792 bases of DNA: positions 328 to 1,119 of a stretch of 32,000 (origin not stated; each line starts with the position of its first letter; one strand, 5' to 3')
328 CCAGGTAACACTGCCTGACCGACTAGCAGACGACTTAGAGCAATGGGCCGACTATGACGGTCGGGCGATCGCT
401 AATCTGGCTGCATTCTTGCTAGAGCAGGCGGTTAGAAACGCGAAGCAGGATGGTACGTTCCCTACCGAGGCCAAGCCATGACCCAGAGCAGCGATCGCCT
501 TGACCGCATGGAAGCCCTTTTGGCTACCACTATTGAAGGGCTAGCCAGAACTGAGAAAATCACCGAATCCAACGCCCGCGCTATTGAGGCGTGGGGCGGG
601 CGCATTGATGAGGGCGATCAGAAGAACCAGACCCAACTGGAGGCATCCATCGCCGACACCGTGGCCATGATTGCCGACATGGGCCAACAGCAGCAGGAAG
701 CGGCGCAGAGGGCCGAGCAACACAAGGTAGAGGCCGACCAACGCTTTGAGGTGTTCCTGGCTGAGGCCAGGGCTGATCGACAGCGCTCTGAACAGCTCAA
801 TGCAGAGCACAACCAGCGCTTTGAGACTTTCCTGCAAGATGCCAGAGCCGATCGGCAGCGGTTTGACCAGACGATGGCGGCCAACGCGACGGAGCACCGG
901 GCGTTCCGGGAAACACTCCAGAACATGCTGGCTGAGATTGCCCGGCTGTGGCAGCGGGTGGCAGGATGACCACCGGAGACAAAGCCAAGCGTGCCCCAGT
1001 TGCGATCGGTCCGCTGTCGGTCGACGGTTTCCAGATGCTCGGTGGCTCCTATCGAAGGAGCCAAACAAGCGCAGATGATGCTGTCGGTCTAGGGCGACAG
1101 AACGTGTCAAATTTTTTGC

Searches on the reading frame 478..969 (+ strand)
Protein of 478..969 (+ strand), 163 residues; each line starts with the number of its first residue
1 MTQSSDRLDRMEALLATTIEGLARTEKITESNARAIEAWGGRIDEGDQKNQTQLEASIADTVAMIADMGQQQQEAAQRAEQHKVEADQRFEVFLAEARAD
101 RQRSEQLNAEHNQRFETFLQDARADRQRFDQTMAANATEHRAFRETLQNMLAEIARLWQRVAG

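Call 6: search_protein_families(library=pfam, proteins=[window:478-969:+], max_evalue=0.01)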
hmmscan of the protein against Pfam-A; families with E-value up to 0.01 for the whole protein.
window:478-969:+ (163 aa): 1 family
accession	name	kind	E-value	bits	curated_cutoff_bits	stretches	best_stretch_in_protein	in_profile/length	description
PF15721.10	ANXA2R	-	0.0024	18.8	27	1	4-115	47-143/190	Annexin-2 receptor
